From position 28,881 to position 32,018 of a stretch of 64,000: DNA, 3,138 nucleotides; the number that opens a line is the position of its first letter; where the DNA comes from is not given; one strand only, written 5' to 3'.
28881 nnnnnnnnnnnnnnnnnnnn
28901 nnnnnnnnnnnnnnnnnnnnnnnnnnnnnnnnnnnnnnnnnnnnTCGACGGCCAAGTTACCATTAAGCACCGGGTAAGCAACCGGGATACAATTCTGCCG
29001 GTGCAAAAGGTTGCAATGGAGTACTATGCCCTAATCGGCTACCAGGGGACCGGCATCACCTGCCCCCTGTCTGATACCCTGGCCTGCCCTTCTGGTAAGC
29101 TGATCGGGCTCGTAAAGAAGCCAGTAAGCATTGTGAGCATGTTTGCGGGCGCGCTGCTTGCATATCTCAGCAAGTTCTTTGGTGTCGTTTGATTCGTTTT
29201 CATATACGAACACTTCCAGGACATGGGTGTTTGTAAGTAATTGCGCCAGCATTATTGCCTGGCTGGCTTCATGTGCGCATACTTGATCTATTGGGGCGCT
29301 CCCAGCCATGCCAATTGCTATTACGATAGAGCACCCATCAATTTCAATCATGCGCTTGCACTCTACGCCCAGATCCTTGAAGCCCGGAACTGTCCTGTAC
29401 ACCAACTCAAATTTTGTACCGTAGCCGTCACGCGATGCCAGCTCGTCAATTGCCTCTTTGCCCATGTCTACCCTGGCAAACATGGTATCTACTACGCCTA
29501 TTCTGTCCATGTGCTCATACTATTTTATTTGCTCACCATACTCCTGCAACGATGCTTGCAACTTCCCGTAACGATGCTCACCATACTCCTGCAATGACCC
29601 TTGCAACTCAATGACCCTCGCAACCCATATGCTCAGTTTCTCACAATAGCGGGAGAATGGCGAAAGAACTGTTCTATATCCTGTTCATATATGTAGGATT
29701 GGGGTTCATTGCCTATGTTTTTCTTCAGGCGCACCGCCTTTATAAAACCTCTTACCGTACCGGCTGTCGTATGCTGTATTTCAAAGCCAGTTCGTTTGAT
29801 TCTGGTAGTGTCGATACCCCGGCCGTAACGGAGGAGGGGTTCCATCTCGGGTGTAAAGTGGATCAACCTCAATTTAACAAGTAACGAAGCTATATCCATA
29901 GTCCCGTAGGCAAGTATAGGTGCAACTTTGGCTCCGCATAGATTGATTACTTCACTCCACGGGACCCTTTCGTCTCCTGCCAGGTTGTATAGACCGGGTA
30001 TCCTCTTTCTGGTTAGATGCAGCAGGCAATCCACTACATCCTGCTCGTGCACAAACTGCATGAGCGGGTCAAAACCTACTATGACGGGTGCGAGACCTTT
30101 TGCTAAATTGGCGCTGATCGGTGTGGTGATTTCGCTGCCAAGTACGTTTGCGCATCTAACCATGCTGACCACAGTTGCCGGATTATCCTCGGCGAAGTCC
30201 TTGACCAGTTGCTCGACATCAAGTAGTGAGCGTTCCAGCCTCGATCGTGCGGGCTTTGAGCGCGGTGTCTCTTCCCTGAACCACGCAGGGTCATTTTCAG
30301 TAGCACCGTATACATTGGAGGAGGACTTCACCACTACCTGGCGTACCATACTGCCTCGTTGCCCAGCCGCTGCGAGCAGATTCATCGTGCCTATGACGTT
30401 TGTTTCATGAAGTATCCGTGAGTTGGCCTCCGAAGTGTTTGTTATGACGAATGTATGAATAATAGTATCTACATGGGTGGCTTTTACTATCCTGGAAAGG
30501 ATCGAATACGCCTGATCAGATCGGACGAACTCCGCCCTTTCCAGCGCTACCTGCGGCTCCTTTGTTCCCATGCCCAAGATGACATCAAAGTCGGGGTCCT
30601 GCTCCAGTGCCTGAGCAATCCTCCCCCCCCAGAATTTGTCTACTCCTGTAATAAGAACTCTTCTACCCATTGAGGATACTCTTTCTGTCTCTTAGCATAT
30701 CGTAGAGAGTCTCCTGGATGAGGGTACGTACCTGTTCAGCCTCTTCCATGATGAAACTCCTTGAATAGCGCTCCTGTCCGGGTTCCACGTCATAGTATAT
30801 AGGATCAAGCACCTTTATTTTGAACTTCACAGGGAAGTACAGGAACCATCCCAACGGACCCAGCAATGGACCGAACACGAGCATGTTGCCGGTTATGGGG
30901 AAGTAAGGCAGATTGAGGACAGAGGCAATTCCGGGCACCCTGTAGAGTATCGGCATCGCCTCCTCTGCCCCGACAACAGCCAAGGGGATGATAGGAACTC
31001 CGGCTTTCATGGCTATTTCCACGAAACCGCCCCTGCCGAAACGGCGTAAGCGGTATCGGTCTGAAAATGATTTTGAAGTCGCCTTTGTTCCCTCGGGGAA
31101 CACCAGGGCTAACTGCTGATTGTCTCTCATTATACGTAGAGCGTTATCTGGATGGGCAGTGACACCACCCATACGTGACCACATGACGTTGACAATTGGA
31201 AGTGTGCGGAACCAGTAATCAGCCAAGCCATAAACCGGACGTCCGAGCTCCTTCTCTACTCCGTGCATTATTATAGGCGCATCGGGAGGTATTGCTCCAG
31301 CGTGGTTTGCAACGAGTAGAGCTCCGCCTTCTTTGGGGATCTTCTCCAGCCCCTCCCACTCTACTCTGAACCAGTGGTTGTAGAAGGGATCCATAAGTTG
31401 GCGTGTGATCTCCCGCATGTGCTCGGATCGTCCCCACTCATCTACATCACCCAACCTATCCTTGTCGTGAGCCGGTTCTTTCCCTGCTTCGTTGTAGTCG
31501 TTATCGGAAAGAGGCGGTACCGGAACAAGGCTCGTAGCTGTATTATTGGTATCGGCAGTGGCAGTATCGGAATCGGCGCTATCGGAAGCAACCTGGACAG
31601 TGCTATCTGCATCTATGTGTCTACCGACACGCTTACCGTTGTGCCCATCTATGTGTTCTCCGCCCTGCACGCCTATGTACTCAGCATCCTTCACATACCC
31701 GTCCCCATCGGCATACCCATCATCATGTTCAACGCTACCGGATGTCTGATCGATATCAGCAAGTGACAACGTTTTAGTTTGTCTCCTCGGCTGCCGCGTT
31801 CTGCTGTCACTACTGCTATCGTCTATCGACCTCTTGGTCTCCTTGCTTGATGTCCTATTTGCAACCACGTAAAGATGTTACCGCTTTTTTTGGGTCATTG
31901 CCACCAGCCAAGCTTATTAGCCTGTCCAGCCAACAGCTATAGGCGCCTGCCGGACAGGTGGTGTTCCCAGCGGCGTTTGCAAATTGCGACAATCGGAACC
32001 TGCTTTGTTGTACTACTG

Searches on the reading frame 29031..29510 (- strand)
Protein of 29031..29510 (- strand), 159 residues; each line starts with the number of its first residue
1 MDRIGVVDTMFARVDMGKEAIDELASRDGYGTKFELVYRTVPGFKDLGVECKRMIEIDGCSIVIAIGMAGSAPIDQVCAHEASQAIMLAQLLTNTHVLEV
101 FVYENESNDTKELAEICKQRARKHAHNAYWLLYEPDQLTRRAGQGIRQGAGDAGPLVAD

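Call 5: search_protein_families(library=pfam, proteins=[window:29031-29510:-], max_evalue=0.01)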
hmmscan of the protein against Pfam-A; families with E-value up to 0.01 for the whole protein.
window:29031-29510:- (159 aa): 1 family
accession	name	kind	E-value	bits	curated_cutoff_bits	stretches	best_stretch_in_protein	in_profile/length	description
PF00885.24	DMRL_synthase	-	8e-12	45.7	26.7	1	3-129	3-132/139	6,7-dimethyl-8-ribityllumazine synthase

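Call 39: search_protein_families(library=ncbifam, proteins=[window:29031-29510:-], max_evalue=0.01)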
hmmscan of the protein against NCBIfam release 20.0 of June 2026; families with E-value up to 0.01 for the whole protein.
window:29031-29510:- (159 aa): 2 families
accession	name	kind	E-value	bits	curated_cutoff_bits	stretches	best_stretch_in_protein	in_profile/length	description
TIGR01506.1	ribC_arch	equivalog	7e-52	175.4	100.55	1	4-156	2-151/151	riboflavin synthase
TIGR00114.1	lumazine-synth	equivalog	2e-05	24.7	84.6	1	4-97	3-99/138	6,7-dimethyl-8-ribityllumazine synthase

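Call 40: search_protein_families(library=padloc, proteins=[window:29031-29510:-], max_evalue=0.01)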
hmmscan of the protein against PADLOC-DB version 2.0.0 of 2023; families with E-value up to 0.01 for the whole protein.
window:29031-29510:- (159 aa): 0 families

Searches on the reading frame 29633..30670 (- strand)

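Call 5: search_protein_families(library=pfam, proteins=[window:29633-30670:-], max_evalue=0.01)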
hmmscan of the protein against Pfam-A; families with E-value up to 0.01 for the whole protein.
window:29633-30670:- (345 aa): 4 families
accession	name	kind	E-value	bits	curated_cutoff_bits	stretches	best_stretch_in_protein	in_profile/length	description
PF01370.27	Epimerase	-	7.6e-19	68.5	20.9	1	5-231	1-240/240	NAD dependent epimerase/dehydratase family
PF16363.11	GDP_Man_Dehyd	-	1e-08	35.5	27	1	45-244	53-261/332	GDP-mannose 4,6 dehydratase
PF01073.25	3Beta_HSD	-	5.9e-05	22.7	22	1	29-161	30-162/280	3-beta hydroxysteroid dehydrogenase/isomerase family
PF02719.21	Polysacc_synt_2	-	0.004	16.8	20.2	0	47-179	58-174/293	Polysaccharide biosynthesis protein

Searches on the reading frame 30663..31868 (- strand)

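Call 5: search_protein_families(library=pfam, proteins=[window:30663-31868:-], max_evalue=0.01)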
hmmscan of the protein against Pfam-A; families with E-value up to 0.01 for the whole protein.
window:30663-31868:- (401 aa): 1 family
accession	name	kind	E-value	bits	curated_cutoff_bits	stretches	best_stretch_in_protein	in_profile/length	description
PF01553.26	Acyltransferase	-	1e-15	58.2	23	1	168-298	1-131/132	Acyltransferase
